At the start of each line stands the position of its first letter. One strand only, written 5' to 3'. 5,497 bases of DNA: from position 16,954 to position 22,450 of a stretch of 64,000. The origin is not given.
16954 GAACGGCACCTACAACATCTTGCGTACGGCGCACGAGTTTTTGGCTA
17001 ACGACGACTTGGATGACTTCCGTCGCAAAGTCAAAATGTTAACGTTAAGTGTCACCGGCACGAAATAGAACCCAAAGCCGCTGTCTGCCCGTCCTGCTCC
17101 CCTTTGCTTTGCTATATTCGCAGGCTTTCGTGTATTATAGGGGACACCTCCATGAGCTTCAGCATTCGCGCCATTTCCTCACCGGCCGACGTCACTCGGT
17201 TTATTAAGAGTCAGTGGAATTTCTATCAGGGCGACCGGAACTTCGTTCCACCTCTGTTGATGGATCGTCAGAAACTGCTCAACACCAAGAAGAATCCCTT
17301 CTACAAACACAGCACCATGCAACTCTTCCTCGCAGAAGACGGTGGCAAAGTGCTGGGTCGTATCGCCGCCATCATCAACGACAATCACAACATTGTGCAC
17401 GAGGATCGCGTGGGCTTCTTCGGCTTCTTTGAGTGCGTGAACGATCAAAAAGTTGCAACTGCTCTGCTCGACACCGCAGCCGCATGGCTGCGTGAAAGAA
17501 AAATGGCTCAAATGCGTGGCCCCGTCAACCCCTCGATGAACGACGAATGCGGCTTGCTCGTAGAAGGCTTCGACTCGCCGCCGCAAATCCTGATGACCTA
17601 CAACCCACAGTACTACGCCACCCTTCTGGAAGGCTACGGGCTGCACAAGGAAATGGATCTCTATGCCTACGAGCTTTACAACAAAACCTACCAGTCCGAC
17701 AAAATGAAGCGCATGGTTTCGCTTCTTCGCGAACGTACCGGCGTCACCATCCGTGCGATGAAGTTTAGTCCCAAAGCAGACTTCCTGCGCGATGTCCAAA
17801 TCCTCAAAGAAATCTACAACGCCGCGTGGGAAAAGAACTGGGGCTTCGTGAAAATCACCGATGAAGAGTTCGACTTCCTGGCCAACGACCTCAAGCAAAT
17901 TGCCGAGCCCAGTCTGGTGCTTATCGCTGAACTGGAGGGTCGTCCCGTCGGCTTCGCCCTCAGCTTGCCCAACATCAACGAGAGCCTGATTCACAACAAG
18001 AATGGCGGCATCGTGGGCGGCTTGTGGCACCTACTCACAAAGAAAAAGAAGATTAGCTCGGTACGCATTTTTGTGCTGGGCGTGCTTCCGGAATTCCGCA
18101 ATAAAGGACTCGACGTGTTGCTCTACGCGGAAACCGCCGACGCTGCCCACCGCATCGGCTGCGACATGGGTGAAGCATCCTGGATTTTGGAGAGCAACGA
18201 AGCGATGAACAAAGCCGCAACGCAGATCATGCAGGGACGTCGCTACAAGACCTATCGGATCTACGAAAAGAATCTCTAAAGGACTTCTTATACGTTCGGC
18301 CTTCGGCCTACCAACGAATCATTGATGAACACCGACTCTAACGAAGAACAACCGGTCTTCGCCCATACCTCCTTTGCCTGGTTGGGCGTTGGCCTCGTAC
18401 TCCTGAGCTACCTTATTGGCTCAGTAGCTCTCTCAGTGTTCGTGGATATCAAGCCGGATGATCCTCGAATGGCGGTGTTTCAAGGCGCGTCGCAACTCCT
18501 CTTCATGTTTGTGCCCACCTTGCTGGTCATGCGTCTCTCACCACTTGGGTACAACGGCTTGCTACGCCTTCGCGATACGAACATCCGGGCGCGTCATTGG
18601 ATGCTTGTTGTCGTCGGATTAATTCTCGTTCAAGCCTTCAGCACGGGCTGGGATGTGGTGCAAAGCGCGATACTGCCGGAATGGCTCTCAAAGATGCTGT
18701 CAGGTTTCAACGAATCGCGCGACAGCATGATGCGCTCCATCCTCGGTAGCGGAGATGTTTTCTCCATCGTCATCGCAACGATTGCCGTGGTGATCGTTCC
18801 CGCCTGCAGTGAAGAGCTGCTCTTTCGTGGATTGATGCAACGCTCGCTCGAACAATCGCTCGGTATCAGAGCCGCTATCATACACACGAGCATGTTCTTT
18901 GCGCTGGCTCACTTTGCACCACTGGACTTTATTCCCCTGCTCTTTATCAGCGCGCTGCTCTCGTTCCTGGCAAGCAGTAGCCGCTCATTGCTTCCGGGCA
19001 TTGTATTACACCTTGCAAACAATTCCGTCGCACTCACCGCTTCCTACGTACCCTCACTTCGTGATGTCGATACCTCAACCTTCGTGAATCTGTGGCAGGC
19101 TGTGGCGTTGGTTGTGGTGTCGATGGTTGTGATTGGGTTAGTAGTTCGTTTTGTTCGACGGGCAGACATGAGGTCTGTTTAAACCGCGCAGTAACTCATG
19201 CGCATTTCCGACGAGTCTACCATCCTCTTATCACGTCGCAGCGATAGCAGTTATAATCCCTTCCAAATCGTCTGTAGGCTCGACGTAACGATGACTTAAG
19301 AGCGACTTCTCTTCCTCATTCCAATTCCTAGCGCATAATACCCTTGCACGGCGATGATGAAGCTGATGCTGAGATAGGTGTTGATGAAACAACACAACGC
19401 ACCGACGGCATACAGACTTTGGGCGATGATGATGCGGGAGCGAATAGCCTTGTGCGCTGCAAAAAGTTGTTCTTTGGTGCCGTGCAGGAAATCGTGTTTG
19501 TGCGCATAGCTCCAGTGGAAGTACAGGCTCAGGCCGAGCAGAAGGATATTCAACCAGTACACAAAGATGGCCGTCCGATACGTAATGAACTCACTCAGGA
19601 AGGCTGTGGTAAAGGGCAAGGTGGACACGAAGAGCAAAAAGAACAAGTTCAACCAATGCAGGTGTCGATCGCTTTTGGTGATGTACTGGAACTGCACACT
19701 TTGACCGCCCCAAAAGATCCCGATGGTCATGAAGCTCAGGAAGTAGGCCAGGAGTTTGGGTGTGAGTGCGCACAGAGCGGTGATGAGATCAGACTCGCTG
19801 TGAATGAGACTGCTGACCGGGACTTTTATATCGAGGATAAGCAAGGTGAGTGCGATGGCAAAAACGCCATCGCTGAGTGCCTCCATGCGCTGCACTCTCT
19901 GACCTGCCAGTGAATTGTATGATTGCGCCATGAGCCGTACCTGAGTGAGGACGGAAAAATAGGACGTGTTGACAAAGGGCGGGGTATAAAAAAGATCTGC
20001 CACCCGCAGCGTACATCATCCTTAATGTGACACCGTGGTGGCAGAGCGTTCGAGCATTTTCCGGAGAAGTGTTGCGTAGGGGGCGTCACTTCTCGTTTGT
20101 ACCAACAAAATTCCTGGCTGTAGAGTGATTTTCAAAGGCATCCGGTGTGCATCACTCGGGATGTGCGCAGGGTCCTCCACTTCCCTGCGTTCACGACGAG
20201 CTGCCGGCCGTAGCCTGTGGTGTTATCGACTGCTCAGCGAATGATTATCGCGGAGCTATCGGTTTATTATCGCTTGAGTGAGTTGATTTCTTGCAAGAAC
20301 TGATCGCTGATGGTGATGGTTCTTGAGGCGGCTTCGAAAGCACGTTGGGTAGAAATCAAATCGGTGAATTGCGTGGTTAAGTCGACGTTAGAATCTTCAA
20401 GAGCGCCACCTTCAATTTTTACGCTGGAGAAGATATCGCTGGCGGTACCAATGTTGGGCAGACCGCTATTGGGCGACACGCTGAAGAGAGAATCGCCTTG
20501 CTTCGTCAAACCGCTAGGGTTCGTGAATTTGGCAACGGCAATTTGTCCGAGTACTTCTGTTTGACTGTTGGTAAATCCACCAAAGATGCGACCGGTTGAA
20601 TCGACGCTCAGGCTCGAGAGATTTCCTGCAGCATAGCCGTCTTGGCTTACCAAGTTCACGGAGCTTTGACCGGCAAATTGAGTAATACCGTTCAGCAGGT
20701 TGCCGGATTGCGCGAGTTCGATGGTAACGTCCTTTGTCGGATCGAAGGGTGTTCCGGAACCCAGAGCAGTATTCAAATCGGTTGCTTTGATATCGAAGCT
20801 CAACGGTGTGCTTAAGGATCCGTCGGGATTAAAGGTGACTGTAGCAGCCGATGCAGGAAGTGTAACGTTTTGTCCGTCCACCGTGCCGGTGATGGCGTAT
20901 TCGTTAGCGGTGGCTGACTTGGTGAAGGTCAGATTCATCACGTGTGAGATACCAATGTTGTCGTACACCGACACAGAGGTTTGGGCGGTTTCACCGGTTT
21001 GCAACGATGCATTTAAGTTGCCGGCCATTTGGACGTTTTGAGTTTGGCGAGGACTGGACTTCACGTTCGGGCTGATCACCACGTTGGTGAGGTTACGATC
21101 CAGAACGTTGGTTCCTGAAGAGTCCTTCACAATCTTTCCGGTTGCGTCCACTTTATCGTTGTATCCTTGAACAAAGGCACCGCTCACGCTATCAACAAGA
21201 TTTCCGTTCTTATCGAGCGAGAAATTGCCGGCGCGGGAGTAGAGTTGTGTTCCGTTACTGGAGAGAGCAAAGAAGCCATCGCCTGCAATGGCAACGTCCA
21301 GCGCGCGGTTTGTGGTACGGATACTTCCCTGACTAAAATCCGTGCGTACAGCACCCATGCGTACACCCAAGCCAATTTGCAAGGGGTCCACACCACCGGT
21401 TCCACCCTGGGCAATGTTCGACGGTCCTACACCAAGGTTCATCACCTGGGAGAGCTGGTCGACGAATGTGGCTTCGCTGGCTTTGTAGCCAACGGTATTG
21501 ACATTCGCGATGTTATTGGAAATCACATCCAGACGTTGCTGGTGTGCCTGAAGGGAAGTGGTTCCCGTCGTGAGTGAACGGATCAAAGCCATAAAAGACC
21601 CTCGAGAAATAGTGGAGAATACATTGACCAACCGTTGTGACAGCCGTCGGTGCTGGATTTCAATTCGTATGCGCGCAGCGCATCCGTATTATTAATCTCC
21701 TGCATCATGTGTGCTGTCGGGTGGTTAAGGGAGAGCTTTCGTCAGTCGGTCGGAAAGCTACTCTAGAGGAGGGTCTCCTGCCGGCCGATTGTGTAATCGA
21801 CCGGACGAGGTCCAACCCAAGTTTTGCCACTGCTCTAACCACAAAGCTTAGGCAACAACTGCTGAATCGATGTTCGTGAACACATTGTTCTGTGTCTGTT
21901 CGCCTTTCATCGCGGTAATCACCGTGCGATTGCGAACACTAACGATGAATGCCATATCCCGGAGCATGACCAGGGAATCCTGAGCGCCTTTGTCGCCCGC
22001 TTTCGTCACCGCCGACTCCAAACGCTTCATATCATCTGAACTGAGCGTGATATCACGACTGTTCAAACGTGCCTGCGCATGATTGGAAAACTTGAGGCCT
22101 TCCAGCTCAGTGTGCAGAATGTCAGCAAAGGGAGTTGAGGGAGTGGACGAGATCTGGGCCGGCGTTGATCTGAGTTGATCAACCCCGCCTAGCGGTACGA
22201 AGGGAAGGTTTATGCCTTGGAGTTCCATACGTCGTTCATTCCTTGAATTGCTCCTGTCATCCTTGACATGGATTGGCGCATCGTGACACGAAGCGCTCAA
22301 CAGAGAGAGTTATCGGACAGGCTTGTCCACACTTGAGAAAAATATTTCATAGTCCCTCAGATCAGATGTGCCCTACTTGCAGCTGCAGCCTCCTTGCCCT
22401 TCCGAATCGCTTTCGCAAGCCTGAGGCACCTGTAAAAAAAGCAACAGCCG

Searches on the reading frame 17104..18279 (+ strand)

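Call 49: search_protein_families(library=pfam, proteins=[window:17104-18279:+], max_evalue=0.00001)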
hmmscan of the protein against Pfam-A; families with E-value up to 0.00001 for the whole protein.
window:17104-18279:+ (391 aa): 1 family
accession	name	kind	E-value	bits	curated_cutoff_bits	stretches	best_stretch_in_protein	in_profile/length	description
PF00583.31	Acetyltransf_1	-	2.5e-09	37.9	20.7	0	235-366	5-105/116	Acetyltransferase (GNAT) family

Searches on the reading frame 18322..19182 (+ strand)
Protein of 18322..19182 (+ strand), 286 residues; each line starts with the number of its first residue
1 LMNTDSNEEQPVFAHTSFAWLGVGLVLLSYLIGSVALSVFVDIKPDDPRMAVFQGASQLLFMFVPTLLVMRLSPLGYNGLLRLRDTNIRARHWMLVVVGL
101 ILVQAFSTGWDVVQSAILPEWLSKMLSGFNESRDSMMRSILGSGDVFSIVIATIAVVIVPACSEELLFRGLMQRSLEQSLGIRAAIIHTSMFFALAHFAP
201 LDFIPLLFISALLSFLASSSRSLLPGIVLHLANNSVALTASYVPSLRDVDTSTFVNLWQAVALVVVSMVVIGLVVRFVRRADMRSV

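Call 49: search_protein_families(library=pfam, proteins=[window:18322-19182:+], max_evalue=0.00001)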
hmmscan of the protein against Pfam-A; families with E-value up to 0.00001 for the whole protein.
window:18322-19182:+ (286 aa): 1 family
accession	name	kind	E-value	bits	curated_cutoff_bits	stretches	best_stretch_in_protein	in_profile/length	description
PF02517.21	Rce1-like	-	2.6e-17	63.3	22.4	1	149-235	4-92/93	Type II CAAX prenyl endopeptidase Rce1-like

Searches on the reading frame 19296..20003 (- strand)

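Call 50: search_protein_families(library=pfam, proteins=[window:19296-20003:-], max_evalue=0.00001)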
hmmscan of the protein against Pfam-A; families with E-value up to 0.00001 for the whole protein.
window:19296-20003:- (235 aa): 1 family
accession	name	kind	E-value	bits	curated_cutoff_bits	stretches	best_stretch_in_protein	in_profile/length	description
PF06736.16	TMEM175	-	9e-27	93.8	25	1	39-130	1-88/88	Endosomal/lysosomal potassium channel TMEM175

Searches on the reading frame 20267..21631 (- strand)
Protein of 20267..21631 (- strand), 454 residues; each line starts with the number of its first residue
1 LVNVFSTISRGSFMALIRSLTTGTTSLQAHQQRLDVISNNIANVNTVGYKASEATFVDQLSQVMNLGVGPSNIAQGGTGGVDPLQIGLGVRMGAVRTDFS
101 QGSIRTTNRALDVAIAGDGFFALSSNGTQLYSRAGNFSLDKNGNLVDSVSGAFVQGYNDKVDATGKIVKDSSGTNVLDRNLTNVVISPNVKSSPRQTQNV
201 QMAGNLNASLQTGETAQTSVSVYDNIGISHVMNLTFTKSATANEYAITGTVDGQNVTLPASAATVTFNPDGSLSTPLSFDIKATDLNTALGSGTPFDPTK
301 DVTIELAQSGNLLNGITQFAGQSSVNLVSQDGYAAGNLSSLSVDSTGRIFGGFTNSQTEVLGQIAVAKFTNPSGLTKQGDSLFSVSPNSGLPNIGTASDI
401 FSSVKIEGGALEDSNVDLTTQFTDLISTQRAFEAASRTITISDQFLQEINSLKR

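Call 50: search_protein_families(library=pfam, proteins=[window:20267-21631:-], max_evalue=0.00001)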
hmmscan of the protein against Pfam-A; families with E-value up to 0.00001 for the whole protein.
window:20267-21631:- (454 aa): 4 families
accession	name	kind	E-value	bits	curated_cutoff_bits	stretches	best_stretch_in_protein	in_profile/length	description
PF07559.19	FlgE_D2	-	1.2e-18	68.4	22.7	1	206-333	12-142/142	Flagellar basal body protein FlaE D2 domain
PF06429.18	Flg_bbr_C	-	3.5e-14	52.5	23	1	408-452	2-46/46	Flagellar basal body rod FlgEFG protein C-terminal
PF22692.1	LlgE_F_G_D1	-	1.6e-12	47.8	27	1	114-187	1-57/64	Flagellar hook protein FlgE/F/G D1 domain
PF00460.25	Flg_bb_rod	-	2.8e-12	46.7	20.7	1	21-50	2-31/31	Flagella basal body rod protein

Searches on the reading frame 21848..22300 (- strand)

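Call 50: search_protein_families(library=pfam, proteins=[window:21848-22300:-], max_evalue=0.00001)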
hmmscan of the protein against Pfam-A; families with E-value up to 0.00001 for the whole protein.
window:21848-22300:- (150 aa): 1 family
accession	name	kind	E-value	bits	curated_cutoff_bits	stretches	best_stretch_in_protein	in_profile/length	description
PF12611.13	Flagellar_put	-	5.4e-12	45.7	21.1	1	126-149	1-24/24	Putative flagellar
